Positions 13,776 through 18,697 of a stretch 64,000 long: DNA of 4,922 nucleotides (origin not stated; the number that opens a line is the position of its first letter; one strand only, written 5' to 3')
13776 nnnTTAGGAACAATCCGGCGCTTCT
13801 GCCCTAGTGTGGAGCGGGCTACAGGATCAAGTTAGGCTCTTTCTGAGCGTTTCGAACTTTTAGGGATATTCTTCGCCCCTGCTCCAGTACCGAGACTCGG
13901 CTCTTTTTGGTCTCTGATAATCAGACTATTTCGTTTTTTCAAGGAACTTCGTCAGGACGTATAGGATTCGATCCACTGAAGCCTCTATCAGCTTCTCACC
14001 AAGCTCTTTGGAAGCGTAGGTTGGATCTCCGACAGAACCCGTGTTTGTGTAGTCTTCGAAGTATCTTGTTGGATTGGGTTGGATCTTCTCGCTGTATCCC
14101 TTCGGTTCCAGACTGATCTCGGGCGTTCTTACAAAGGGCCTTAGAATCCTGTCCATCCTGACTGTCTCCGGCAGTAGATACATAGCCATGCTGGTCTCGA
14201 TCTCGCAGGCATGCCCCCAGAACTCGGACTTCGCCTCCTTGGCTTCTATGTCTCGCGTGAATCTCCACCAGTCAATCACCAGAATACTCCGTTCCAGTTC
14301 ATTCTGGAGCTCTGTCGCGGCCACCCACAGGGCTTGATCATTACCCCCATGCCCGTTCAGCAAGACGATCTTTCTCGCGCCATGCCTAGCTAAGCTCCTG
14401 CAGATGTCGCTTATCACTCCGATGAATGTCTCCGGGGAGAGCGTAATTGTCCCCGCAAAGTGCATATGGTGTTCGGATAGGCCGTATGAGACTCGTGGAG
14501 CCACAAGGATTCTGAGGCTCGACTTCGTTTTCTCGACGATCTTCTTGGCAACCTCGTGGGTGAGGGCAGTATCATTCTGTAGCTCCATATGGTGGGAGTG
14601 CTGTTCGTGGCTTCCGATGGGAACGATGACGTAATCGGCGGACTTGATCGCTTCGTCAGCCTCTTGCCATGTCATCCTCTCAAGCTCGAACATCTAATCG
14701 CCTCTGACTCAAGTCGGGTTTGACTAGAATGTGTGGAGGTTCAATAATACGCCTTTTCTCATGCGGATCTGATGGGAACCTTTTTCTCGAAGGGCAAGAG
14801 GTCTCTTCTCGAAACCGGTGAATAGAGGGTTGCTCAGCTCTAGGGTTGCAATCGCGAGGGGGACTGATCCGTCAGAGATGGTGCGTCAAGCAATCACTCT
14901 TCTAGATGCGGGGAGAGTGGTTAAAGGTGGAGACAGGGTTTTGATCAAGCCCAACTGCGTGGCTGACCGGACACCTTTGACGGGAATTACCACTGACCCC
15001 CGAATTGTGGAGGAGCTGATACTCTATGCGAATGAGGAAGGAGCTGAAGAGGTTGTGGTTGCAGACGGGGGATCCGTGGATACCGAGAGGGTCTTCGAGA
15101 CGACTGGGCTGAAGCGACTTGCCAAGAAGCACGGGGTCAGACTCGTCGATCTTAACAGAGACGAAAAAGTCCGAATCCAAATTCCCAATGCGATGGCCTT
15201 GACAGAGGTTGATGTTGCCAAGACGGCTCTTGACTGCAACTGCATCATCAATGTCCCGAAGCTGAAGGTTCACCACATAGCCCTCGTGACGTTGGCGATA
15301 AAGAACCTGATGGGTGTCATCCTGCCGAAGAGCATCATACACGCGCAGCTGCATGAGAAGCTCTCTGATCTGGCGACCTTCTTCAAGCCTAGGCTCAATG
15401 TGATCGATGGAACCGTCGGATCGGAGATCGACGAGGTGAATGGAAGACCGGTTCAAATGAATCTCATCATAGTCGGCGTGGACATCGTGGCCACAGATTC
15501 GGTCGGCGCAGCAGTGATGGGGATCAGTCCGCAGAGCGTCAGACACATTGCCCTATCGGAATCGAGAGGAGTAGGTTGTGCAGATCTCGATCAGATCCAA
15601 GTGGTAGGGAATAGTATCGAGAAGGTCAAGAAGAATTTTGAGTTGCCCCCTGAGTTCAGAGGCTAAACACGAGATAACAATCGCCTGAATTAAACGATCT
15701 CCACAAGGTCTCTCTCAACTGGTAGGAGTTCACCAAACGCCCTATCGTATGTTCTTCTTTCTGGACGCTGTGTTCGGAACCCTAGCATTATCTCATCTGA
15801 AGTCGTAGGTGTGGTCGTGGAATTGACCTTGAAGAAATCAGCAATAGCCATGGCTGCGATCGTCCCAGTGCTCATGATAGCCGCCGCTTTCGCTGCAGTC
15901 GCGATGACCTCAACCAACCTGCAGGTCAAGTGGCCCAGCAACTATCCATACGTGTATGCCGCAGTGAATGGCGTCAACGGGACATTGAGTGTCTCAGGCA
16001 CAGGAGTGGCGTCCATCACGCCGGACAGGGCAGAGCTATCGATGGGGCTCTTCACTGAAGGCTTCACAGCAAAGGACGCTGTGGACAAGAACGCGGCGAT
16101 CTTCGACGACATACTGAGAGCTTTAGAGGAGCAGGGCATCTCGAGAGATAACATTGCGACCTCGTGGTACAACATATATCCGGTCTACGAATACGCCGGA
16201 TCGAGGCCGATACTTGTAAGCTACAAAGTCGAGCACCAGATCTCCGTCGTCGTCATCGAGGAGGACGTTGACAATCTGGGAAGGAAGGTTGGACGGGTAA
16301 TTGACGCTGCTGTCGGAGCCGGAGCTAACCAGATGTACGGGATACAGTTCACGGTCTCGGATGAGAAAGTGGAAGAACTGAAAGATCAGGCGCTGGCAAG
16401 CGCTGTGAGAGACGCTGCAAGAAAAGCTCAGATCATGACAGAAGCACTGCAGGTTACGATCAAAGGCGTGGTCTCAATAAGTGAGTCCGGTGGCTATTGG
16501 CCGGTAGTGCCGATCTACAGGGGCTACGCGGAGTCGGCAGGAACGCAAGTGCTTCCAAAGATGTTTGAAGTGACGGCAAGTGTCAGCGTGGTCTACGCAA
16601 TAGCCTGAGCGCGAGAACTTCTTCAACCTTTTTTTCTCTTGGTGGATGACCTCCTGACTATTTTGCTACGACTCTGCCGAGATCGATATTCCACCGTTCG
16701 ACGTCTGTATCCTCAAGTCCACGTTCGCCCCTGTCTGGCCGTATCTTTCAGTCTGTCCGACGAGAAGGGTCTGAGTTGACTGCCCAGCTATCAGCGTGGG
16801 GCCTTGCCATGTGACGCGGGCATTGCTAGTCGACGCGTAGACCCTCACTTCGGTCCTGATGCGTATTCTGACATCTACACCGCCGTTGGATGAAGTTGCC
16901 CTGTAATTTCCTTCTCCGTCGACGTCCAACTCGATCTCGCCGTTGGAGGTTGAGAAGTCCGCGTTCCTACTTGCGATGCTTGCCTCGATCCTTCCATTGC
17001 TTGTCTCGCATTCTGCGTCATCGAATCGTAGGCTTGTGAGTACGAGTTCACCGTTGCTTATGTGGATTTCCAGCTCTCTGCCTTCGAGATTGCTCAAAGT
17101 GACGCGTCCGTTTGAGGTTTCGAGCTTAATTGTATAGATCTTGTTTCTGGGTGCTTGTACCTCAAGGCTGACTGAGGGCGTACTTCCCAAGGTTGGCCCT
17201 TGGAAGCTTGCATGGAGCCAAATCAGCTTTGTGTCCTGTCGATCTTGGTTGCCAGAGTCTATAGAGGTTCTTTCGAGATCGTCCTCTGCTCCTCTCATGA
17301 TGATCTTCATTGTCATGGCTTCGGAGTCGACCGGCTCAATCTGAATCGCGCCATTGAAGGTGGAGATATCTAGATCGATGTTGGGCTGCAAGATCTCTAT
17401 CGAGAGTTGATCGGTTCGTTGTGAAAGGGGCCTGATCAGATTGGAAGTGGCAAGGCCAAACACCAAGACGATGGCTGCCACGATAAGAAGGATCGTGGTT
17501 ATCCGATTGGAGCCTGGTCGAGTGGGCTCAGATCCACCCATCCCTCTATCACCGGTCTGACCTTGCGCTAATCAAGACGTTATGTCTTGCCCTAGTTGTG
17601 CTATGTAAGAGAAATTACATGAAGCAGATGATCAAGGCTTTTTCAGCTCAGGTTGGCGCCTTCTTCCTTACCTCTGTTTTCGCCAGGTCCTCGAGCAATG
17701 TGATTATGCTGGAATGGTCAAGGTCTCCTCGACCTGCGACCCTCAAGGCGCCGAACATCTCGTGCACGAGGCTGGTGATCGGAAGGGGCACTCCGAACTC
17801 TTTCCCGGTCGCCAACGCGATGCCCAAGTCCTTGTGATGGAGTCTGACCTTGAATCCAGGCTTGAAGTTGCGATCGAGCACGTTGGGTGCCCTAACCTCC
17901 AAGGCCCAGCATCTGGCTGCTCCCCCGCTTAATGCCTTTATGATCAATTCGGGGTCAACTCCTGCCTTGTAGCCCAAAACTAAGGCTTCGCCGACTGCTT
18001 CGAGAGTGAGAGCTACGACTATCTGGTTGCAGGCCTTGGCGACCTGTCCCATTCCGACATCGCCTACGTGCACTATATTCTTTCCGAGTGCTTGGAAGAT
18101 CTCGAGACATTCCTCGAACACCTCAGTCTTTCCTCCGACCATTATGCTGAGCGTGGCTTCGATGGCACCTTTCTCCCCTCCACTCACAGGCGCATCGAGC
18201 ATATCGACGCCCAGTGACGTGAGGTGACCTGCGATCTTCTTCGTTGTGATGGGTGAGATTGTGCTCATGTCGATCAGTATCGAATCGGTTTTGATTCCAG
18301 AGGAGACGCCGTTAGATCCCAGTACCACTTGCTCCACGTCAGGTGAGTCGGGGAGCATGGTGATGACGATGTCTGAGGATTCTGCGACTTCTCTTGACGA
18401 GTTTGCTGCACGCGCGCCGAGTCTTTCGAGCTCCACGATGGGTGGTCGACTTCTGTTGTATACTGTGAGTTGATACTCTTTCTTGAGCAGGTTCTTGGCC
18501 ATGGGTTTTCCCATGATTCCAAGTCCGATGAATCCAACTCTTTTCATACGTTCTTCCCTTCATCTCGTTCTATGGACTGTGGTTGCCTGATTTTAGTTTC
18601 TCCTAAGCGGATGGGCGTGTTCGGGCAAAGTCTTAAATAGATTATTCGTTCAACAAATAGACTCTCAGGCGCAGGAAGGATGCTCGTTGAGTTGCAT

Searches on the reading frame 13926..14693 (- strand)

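Call 62: search_protein_families(library=pfam, proteins=[window:13926-14693:-], max_evalue=0.001)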
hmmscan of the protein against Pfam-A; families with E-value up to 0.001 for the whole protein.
window:13926-14693:- (255 aa): 1 family
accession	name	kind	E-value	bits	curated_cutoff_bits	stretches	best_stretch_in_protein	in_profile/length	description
PF02633.19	Creatininase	-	8.9e-70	235.2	31.3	1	5-244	1-235/238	Creatinine amidohydrolase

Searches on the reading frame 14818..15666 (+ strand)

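Call 62: search_protein_families(library=pfam, proteins=[window:14818-15666:+], max_evalue=0.001)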
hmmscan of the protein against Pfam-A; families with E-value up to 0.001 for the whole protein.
window:14818-15666:+ (282 aa): 1 family
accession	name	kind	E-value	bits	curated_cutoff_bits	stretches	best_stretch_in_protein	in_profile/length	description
PF04015.17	DUF362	-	2e-49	168.8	24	1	41-231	1-199/200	Domain of unknown function (DUF362)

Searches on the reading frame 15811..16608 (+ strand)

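Call 62: search_protein_families(library=pfam, proteins=[window:15811-16608:+], max_evalue=0.001)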
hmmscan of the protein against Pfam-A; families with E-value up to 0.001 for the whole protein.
window:15811-16608:+ (265 aa): 1 family
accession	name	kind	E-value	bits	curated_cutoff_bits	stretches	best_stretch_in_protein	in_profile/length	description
PF04402.19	SIMPL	-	2.4e-46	159.1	25.2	1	59-262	1-205/205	Protein of unknown function (DUF541)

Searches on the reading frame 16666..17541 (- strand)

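Call 62: search_protein_families(library=pfam, proteins=[window:16666-17541:-], max_evalue=0.001)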
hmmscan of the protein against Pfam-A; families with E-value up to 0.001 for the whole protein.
window:16666-17541:- (291 aa): 1 family
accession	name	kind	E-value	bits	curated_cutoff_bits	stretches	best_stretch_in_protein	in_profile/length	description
PF13349.12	DUF4097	-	4.1e-10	39.9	22.9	1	122-287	93-246/247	Toastrack DUF4097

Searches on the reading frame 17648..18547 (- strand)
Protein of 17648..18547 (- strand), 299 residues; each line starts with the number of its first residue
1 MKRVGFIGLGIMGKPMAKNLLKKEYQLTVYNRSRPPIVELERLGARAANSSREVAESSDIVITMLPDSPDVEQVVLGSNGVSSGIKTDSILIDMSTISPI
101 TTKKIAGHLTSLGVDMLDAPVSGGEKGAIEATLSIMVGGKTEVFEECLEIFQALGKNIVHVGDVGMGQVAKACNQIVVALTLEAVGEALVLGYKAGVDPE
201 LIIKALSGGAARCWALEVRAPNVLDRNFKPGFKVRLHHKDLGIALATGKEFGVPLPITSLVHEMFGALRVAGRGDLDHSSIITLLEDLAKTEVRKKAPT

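Call 62: search_protein_families(library=pfam, proteins=[window:17648-18547:-], max_evalue=0.001)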
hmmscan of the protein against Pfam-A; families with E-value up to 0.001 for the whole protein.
window:17648-18547:- (299 aa): 5 families
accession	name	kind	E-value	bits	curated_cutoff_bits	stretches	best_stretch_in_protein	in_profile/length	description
PF03446.21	NAD_binding_2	-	1e-53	182.1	21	1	3-162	1-161/161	NAD binding domain of 6-phosphogluconate dehydrogenase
PF14833.11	NAD_binding_11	-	6.7e-41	139.8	30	1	165-285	1-122/122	NAD-binding of NADP-dependent 3-hydroxyisobutyrate dehydrogenase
PF02826.25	2-Hacid_dh_C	-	5.8e-09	36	25.1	1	2-75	37-109/178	D-isomer specific 2-hydroxyacid dehydrogenase, NAD binding domain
PF03807.23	F420_oxidored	-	2.1e-07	31.8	21.6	1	3-66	1-68/94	NADP oxidoreductase coenzyme F420-dependent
PF01488.26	Shikimate_DH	-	9.4e-05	22.9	24.3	1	2-64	13-82/138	Shikimate / quinate 5-dehydrogenase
